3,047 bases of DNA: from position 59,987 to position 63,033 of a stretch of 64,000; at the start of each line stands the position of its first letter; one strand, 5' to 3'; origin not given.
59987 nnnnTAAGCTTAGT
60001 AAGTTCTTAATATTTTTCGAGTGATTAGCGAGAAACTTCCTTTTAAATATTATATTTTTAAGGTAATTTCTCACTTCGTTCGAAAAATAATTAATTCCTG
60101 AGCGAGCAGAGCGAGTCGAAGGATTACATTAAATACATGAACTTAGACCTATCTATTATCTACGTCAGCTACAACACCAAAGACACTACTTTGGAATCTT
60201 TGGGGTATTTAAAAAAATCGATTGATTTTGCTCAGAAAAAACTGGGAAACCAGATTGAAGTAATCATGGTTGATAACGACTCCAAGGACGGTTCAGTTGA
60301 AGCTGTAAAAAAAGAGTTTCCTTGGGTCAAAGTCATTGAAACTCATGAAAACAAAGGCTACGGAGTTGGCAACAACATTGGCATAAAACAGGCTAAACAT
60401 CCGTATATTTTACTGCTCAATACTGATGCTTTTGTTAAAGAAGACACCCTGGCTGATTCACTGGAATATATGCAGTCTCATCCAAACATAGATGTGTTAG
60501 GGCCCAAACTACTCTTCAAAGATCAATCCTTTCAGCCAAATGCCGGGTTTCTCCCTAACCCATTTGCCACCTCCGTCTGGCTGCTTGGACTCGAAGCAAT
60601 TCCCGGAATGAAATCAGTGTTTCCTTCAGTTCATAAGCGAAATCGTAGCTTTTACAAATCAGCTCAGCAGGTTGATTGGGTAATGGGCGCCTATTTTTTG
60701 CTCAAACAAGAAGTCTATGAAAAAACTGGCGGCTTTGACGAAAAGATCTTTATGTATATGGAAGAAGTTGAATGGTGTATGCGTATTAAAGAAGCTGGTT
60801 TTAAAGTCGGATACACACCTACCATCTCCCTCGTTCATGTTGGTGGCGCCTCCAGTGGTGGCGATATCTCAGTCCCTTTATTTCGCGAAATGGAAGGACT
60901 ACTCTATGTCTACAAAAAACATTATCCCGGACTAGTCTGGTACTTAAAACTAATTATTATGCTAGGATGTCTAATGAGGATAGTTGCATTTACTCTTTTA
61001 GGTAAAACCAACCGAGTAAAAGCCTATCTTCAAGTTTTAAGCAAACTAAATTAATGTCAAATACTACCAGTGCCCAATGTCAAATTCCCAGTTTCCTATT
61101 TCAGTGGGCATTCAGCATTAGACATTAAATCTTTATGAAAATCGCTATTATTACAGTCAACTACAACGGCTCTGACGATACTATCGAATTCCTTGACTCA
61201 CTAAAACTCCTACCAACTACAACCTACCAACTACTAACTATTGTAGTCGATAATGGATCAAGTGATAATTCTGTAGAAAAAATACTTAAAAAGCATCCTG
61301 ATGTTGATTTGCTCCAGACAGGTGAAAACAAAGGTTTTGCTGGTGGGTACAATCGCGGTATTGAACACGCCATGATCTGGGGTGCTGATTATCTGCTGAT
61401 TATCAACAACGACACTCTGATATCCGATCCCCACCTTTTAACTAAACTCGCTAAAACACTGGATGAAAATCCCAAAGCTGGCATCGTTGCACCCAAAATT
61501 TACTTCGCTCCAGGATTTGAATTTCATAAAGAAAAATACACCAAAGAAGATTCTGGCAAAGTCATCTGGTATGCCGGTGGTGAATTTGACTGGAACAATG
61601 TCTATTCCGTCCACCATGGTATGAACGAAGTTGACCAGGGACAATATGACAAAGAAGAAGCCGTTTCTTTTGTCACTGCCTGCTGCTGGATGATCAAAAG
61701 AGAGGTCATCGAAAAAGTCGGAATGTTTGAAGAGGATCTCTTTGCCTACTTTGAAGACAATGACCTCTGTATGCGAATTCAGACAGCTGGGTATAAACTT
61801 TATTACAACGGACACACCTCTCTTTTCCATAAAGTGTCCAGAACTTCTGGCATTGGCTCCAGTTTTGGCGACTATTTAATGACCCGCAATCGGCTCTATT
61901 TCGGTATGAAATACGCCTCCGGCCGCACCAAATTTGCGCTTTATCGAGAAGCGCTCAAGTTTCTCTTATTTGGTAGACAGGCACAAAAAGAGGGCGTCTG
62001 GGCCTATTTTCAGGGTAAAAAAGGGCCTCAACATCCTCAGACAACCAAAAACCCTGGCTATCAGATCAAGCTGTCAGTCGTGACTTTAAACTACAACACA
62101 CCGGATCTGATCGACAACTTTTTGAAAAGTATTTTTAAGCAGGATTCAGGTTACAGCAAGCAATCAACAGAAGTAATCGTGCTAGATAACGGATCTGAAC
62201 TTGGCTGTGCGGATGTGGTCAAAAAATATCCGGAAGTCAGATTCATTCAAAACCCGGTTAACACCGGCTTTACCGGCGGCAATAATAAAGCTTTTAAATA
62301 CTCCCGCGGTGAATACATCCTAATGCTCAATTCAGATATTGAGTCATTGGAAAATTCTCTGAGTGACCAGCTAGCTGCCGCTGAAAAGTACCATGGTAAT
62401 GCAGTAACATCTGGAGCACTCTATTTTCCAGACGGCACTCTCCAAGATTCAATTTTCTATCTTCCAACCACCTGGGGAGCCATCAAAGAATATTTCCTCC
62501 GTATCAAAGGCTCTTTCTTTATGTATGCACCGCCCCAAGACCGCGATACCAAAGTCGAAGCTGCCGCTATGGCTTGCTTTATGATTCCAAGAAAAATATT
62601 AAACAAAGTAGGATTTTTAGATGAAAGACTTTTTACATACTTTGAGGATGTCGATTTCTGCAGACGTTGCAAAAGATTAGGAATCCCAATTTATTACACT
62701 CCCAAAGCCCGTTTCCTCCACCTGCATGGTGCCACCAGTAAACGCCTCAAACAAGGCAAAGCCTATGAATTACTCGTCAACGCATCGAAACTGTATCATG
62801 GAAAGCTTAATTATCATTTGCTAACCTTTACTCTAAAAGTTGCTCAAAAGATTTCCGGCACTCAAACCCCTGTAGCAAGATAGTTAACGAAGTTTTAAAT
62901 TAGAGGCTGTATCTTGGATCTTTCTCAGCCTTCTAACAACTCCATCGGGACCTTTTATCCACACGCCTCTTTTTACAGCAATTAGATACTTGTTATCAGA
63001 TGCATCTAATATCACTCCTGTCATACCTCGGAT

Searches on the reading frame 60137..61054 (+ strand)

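Call 63: search_protein_families(library=pfam, proteins=[window:60137-61054:+], max_evalue=0.0001)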
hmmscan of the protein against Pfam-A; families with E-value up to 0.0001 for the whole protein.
window:60137-61054:+ (305 aa): 3 families
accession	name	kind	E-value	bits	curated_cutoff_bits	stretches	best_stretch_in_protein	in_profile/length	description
PF00535.33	Glycos_transf_2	-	2.7e-19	70.2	23.3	1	6-125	1-116/168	Glycosyl transferase family 2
PF13641.12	Glyco_tranf_2_3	-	5.2e-09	36.9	27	1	42-229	33-206/230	Glycosyltransferase like family 2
PF10111.15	Glyco_tranf_2_2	-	1.9e-06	28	27.3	0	24-114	14-108/276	Glycosyltransferase like family 2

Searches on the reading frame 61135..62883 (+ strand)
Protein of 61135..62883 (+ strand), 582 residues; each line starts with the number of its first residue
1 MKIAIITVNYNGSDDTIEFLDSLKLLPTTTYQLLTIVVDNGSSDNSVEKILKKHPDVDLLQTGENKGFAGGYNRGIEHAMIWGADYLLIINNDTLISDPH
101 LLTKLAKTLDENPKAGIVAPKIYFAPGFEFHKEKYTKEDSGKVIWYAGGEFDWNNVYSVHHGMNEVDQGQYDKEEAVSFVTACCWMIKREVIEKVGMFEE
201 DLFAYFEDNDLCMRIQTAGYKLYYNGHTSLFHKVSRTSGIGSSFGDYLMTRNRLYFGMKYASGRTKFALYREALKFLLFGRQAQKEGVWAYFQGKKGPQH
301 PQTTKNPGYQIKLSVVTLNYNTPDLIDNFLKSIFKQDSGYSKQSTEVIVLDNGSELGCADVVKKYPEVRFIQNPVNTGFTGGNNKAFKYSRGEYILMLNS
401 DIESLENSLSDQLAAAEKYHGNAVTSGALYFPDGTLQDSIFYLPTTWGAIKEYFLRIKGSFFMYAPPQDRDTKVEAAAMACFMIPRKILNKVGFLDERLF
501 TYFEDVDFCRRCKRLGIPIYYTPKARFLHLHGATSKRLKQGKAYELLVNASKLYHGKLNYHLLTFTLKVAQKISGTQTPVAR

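Call 32: search_protein_families(library=pfam, proteins=[window:61135-62883:+], max_evalue=0.001)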
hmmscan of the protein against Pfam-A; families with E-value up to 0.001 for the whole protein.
window:61135-62883:+ (582 aa): 6 families
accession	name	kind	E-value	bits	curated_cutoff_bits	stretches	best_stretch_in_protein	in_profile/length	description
PF00535.33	Glycos_transf_2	-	2.9e-41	141.6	23.3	2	314-490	1-165/168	Glycosyl transferase family 2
PF13641.12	Glyco_tranf_2_3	-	4.6e-20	73.1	27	2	313-537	3-219/230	Glycosyltransferase like family 2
PF13632.12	Glyco_trans_2_3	-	9.1e-14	52.2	27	1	87-259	2-144/198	Glycosyl transferase family group 2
PF10111.15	Glyco_tranf_2_2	-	2.8e-10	40.6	27.3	1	32-124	29-126/276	Glycosyltransferase like family 2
PF13712.12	Glyco_tranf_2_5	-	1.4e-07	31.9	27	1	56-223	29-178/210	Glycosyltransferase like family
PF13704.12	Glyco_tranf_2_4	-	0.00013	22.8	27.5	0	36-96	23-84/98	Glycosyl transferase family 2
